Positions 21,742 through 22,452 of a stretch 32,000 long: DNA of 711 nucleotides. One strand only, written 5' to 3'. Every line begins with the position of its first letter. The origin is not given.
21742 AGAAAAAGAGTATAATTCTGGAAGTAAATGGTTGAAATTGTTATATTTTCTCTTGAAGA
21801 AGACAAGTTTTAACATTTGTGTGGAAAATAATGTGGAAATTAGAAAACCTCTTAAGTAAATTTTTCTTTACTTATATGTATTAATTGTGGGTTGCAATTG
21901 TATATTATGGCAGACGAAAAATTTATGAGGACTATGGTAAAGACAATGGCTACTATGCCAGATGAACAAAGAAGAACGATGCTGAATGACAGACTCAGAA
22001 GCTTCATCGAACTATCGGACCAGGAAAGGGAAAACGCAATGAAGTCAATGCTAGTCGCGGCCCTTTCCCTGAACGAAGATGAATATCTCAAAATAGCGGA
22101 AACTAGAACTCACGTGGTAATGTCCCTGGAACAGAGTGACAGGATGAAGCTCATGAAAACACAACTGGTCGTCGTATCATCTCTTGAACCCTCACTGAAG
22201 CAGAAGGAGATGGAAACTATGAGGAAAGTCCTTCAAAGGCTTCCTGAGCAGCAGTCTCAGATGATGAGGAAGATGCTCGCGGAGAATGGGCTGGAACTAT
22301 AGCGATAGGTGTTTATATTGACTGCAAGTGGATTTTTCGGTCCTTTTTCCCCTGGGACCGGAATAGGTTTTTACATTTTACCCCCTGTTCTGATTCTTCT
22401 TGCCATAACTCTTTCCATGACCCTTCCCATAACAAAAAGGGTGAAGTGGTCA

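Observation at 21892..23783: Uncharacterised three-gene operon built around a Met-rich ~19-aa helical repeat shared by a soluble protein and a transporter-like membrane protein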

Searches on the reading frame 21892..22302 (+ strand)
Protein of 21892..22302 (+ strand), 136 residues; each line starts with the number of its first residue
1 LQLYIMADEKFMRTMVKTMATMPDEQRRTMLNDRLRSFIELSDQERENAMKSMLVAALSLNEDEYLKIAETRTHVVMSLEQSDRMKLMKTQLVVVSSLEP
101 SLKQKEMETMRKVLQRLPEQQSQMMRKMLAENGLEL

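Call 3: search_protein_families(library=pfam, proteins=[window:21892-22302:+], max_evalue=1)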
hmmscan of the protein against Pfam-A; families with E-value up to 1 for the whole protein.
window:21892-22302:+ (136 aa): 3 families
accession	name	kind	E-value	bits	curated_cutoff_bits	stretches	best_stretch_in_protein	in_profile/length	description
PF11304.13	DUF3106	-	0.023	15.6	24.3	1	12-65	30-81/104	Protein of unknown function (DUF3106)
PF15299.11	ALS2CR8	-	0.17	12.2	28.9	1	23-125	93-196/235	Amyotrophic lateral sclerosis 2 chromosomal region candidate gene 8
PF09838.14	DUF2065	-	0.38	11.3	24.3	1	12-30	23-41/56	Uncharacterized protein conserved in bacteria (DUF2065)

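Call 4: search_protein_families(library=ncbifam, proteins=[window:21892-22302:+], max_evalue=1)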
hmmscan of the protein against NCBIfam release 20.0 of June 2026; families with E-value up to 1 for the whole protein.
window:21892-22302:+ (136 aa): 3 families
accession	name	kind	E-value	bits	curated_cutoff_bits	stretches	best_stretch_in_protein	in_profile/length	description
TIGR01145.1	ATP_synt_delta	equivalog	0.0087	16.3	57.5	1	9-71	63-124/172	ATP synthase F1 subunit delta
TIGR02959.1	SigZ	equivalog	0.079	12.8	168.65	1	80-126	64-110/170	RNA polymerase sigma factor SigZ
NF043056.1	T4SS_LegK1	equivalog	0.17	10.4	550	1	6-129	323-430/516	Dot/Icm T4SS effector kinase LegK1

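Call 13: find_homologous_proteins(query=window:21907-22299:+)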
Query window:21907-22299:+: 1 candidates shared short words with the query, none scored E <= 0.001.
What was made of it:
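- Tried and rejected: A word-indexed homologue search with g1 alone found nothing (call 13).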

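Call 39: find_homologous_proteins(query=A2, max_evalue=0.001)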
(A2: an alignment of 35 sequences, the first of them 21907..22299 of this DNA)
Query A2 (35 sequences) (131 aa, profile of the alignment): 45 proteins with E <= 0.001 among 1716 candidates.
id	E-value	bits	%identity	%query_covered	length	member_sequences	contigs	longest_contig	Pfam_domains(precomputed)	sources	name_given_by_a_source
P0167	8.7e-36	141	36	78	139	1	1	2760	-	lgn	-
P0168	5.4e-35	139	44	82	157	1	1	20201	-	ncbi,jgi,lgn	-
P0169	1.0e-34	138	27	85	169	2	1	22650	-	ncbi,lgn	ncbi:MAG: hypothetical protein ACE5HJ_06255 [Thermoplasmata archaeon]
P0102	1.3e-34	137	25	84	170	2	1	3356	-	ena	-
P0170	1.4e-34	137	25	84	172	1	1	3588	-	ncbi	ncbi:MAG: hypothetical protein V3W28_00685 [Thermoplasmata archaeon]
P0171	2.8e-34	136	24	84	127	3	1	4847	-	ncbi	-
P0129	3.2e-34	136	24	84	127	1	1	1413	-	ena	-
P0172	4.1e-34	136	24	84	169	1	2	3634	-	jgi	jgi:hypothetical protein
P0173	7.8e-34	135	24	84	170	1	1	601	PF11304.14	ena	-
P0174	1.2e-33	134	25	84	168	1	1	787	PF11304.14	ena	-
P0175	1.7e-33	134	22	84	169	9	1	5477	-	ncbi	-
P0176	2.2e-33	133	23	84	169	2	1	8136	-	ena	-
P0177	3.8e-33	133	30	80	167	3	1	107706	-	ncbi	-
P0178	1.1e-32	131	24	84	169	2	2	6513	-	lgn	-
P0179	1.1e-32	131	24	84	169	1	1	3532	PF11304.14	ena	-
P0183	4.4e-31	126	25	88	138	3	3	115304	-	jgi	jgi:hypothetical protein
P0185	2.6e-30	123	23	84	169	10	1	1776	PF11304.14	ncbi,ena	-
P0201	1.7e-25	108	24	83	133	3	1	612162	-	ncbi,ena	-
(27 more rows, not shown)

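Call 43: search_solved_structures(query=A2, max_evalue=10, show_alignments=2)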
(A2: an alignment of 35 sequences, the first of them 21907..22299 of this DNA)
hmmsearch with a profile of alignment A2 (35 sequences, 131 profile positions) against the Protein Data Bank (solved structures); distinct sequences matched with E-value up to 10: 10.
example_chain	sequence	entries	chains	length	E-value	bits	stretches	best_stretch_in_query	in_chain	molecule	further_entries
9hcg_8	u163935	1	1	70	0.066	16.9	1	17-55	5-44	Large ribosomal subunit protein mL40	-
9k1s_C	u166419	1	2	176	0.17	15.6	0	3-27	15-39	Isoform 4 of Gasdermin-B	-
3kuq_A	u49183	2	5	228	0.96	13.1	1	32-123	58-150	Rho GTPase-activating protein 7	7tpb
9l08_A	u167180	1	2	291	1.3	12.7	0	78-123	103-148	Covalently Connected Cytochrome c555 trimer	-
9uap_A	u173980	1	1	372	1.8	12.2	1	7-50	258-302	M1 muscarinic acetylcholine receptor, de novo design protein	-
3q7g_A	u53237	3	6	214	2.1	12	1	19-101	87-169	Amyloid-like protein 1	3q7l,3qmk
4rd9_A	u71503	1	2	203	2.5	11.8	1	9-100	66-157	Amyloid-like protein 1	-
4rda_A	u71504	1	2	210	2.6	11.7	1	9-100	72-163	Amyloid-like protein 1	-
3pmr_A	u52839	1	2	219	2.6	11.7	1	13-100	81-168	Amyloid-like protein 1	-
5tpt_A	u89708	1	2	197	4.3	11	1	6-105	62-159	Amyloid-like protein 2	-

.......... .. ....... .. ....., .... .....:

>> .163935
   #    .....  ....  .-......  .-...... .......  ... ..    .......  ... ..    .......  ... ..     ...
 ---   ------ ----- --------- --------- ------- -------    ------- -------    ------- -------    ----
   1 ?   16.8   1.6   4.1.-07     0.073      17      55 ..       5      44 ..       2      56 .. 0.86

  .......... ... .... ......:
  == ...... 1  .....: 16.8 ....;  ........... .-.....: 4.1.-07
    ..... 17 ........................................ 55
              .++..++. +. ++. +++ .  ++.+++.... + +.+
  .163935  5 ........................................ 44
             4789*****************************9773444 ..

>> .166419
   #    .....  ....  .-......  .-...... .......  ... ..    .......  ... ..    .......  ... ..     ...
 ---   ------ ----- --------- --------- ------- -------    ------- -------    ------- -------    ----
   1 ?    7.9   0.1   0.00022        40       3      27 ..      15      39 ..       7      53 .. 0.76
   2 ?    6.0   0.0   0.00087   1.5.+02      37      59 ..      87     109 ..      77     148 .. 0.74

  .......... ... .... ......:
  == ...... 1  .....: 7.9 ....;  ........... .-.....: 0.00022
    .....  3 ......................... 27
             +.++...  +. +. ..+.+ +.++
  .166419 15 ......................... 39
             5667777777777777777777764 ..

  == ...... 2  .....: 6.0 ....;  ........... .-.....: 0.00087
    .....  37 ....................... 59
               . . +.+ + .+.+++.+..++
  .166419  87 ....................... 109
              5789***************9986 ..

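Call 46: predict_structure(alignment_id=A3)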
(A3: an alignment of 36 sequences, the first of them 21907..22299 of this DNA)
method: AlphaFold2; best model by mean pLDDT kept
length: 131 residues; sequences in the alignment: 36
mean_pLDDT: 92.5   pTM: 0.84
mean pLDDT of the five models: 92.5, 91.5, 91.1, 90.1, 90.0
residues with pLDDT >= 90: 107; 70-90: 20; 50-70: 4; < 50: 0
segments of 3 or more residues with pLDDT < 50: none
pLDDT, mean of each block of 10 residues (from residue 1): 83 96 97 97 97 96 96 94 94 95 93 88 79 62
secondary structure, 60 per line:
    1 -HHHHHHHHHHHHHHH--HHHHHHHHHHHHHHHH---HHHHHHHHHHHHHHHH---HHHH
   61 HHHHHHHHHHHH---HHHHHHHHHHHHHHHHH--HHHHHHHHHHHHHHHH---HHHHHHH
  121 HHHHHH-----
elements in order: H2-16 H19-34 H38-53 H57-72 H76-92 H95-110 H114-126
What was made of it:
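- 21907..22302 (+): g1: 131-aa cytoplasmic Met-rich alpha-solenoid of six 19-aa units; a divergent DUF3106-like domain. AF2 gives pLDDT 92.5 and 7 helices (call 46).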

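Call 49: fold_search(model_id=the predicted structure, library=pdb)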
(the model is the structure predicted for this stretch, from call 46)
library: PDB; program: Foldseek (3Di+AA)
matches with E <= 10: 483; with E <= 0.001: 0
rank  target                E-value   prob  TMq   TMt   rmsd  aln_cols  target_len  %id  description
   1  8eox_B                3.5e-01  0.23  0.24  0.22  11.0       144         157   10  Precisely patterned nanofibers made from extendable protein multiplexes (released 2023-08-16)
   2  8g9j                  4.3e-01  0.30  0.30  0.22  10.6       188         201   15  Geometrically programmable nanomaterial construction using regularized protein building blocks (released 2024-03-13)
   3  9hnh                  4.7e-01  0.60  0.36  0.33   8.2       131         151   18  A7 Synthetic Alpha solenoid Protein (released 2025-12-03)
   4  1vdy_MODEL_1_A        5.0e-01  0.47  0.37  0.35   7.8       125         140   13  NMR Structure of the hypothetical ENTH-VHS domain At3g16270 from Arabidopsis thaliana (released 2005-05-03)
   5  6s9p_A                5.2e-01  0.33  0.32  0.15  10.6       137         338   18  Designed Armadillo Repeat protein internal Lock2 fused to target peptide KRKAKITWKR (released 2020-02-19)
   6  4v3q_A                5.2e-01  0.28  0.29  0.18  11.1       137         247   17  Designed armadillo repeat protein with 4 internal repeats, 2nd generation C-cap and 3rd generation N-cap. (released 2016-01-13)
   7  5mfd_G                5.2e-01  0.28  0.30  0.15  11.1       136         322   18  Designed armadillo repeat protein YIIIM''6AII in complex with pD_(KR)5 (released 2017-07-19)
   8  8g9k_B                5.8e-01  0.57  0.39  0.29   7.8       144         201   15  Geometrically programmable nanomaterial construction using regularized protein building blocks (released 2024-03-13)
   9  8oz0_C                5.8e-01  0.51  0.40  0.18   9.8       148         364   15  Structure of a human 48S translation initiation complex with eIF4F and eIF4A (released 2024-02-07)
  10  4rv1_F                6.1e-01  0.28  0.30  0.13  10.9       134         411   10  Crystal Structure of Engineered Protein. Northeast Structural Genomics Consortium (NESG) Target OR497. (released 2014-12-10)
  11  9kkf_3m               6.5e-01  0.38  0.35  0.15  12.6       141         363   10  Structure of the human 40S ribosome complexed with HCV IRES and eIF3 (released 2025-12-03)
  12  4c0e_D                6.8e-01  0.38  0.35  0.11  11.3       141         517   10  Structure of the NOT1 superfamily homology domain from Chaetomium thermophilum (released 2013-10-09)
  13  6sa6                  6.8e-01  0.20  0.31  0.15   9.3       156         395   17  DARPin-Armadillo fusion A5 (released 2019-11-20)
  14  9k84_A                7.6e-01  0.15  0.24  0.18  10.8       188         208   11  Cryo-EM structure of designed zinc-induced filament Fiber-n6-Zn1-HEHE-44 (released 2025-10-29)
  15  4d0p                  8.0e-01  0.66  0.38  0.17   5.3        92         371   12  Crystal structure of human CSN4 (released 2014-07-23)
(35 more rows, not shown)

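Call 55: find_encoding_contigs(protein=P0168, flank=7000, max_places=1)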
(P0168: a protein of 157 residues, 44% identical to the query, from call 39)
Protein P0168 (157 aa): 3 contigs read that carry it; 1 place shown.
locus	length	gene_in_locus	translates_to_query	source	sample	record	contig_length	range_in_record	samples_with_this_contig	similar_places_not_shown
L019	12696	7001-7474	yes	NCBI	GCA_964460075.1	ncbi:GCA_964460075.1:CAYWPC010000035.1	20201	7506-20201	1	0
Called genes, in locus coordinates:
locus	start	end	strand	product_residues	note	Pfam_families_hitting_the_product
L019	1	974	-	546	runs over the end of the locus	PF07992:Pyr_redox_2, PF12831:FAD_oxidored (weak), PF13738:Pyr_redox_3 (faint), PF00070:Pyr_redox, PF02852:Pyr_redox_dim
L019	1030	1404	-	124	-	PF24034:DUF7343 (weak), PF01022:HTH_5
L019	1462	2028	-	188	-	PF04542:Sigma70_r2, PF08281:Sigma70_r4_2, PF04545:Sigma70_r4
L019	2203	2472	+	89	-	-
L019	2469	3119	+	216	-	PF08534:Redoxin, PF00578:AhpC-TSA, PF00085:Thioredoxin (weak), PF13098:Thioredoxin_2, PF13905:Thioredoxin_8 (weak)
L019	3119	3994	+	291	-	-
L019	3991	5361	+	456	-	PF00890:FAD_binding_2 (faint), PF01134:GIDA (faint), PF07992:Pyr_redox_2, PF13738:Pyr_redox_3, PF00070:Pyr_redox, PF02852:Pyr_redox_dim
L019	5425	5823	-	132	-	-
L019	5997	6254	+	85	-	-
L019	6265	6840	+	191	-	PF01734:Patatin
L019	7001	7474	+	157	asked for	-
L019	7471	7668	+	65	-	-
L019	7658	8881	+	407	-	-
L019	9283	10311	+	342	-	PF02746:MR_MLE_N (faint), PF13378:MR_MLE_C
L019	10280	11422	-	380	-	PF02771:Acyl-CoA_dh_N, PF02770:Acyl-CoA_dh_M, PF00441:Acyl-CoA_dh_1, PF08028:Acyl-CoA_dh_2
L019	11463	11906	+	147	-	PF11255:DUF3054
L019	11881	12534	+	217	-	-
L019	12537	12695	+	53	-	?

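Call 56: find_encoding_contigs(protein=P0177, flank=7000, max_places=1)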
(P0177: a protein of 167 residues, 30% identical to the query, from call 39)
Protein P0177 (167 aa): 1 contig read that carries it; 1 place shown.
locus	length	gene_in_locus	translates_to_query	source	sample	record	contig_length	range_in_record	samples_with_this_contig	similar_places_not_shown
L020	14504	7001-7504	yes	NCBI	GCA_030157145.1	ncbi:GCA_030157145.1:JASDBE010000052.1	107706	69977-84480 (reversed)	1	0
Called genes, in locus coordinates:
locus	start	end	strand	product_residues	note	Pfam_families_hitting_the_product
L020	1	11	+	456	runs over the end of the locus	PF00202:Aminotran_3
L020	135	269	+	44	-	-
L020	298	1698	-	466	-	PF07992:Pyr_redox_2, PF13738:Pyr_redox_3, PF00070:Pyr_redox, PF02852:Pyr_redox_dim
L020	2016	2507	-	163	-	PF13404:HTH_AsnC-type, PF13412:HTH_24, PF01037:AsnC_trans_reg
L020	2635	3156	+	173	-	-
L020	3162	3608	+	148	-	PF20587:DUF6789 (weak)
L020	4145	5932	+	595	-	-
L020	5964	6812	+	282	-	PF09754:PAC2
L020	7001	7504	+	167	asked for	-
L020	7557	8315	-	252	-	-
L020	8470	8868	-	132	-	PF01638:HxlR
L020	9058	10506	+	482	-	-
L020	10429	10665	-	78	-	-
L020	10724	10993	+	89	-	-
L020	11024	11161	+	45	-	-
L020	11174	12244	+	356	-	-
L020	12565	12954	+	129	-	PF02627:CMD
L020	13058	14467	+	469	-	PF01134:GIDA (faint), PF03486:HI0933_like (faint), PF07992:Pyr_redox_2, PF12831:FAD_oxidored (weak), PF13738:Pyr_redox_3, PF00070:Pyr_redox, PF02852:Pyr_redox_dim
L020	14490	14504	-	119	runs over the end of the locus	PF01638:HxlR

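Call 57: find_encoding_contigs(protein=P0183, flank=7000, max_places=1)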
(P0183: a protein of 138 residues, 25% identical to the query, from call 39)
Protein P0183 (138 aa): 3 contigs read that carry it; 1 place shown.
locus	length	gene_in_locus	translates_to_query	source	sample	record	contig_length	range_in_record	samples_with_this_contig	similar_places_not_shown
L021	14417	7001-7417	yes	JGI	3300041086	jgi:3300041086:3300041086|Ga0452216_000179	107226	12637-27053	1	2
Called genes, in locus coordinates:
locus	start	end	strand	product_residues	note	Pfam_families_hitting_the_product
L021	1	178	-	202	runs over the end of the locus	PF00025:Arf, PF00071:Ras, PF08477:Roc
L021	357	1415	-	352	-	PF00149:Metallophos (weak)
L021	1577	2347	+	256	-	PF08241:Methyltransf_11 (faint)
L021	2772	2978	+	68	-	PF00808:CBFD_NFYB_HMF, PF02291:TFIID-31kDa (weak)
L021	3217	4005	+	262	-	PF10050:DUF2284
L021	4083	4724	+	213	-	PF02310:B12-binding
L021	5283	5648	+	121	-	PF02036:SCP2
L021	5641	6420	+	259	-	PF03009:GDPD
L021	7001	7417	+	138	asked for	-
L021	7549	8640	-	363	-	PF01208:URO-D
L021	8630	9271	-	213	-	PF02607:B12-binding_2, PF02310:B12-binding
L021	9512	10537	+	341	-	PF08240:ADH_N, PF00107:ADH_zinc_N, PF13602:ADH_zinc_N_2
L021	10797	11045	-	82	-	-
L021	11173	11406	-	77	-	-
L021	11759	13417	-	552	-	PF04811:Sec23_trunk (weak), PF08033:Sec23_BS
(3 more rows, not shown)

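Call 58: find_encoding_contigs(protein=P0201, flank=7000, max_places=1)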
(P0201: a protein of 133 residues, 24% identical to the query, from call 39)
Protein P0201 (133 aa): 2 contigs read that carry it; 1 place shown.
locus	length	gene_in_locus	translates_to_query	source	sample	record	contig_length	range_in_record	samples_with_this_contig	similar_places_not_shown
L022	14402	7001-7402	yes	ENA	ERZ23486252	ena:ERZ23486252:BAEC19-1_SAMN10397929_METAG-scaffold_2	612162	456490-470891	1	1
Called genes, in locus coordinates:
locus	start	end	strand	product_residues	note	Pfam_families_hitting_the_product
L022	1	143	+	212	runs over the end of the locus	PF04191:PEMT, PF04140:ICMT (weak)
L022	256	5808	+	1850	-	PF00630:Filamin (faint)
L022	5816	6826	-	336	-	-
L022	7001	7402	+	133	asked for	-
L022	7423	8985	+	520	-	-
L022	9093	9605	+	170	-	-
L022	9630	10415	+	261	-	PF01261:AP_endonuc_2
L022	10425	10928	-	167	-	PF12867:DinB_2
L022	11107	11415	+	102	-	-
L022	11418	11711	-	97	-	-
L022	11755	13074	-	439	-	PF00999:Na_H_Exchanger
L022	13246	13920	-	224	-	PF00730:HhH-GPD, PF10576:EndIII_4Fe-2S (faint)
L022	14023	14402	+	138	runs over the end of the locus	PF00258:Flavodoxin_1, PF12724:Flavodoxin_5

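Call 73: list_cluster_members(proteins=[P0001, window:21907-22299:+, window:23598-23780:+])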
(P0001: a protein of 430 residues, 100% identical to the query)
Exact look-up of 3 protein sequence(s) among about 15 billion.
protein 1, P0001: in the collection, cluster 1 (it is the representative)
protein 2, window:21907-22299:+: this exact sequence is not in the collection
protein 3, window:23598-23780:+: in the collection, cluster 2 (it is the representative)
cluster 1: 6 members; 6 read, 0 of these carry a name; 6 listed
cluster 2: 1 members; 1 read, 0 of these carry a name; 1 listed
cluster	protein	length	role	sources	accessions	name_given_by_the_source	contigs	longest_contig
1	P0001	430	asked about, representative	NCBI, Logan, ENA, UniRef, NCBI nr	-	-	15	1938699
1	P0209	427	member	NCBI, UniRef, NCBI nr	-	-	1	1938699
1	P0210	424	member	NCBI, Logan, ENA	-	-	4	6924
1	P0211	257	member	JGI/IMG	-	-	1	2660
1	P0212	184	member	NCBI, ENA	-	-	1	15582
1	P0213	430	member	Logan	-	-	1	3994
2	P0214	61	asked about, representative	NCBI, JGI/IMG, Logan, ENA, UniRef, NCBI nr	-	-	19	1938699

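Call 86: search_protein_families(library=pfam, alignment_id=A2, max_evalue=0.01)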
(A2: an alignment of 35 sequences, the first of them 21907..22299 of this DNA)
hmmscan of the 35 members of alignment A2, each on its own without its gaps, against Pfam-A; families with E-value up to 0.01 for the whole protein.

A. member 1, window:21907-22299:+ (131 aa): 0 families

B. families by the number of members that match (of 35 scanned): 6 families
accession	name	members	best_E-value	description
PF11304.13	DUF3106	21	2.5e-06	Protein of unknown function (DUF3106)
PF08281.18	Sigma70_r4_2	2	0.0021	Sigma-70, region 4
PF14304.11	CSTF_C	1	0.0022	Transcription termination and cleavage factor C-terminal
PF09277.16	Erythro-docking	1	0.0027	Erythronolide synthase, docking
PF13228.11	DUF4037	1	0.0042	Domain of unknown function (DUF4037)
PF20416.4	UTP20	1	0.0077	U3 small nucleolar RNA-associated protein 20 domain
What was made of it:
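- On Pfam DUF3106 (PF11304): 21 of 35 family members match at E<=0.01 (call 86).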
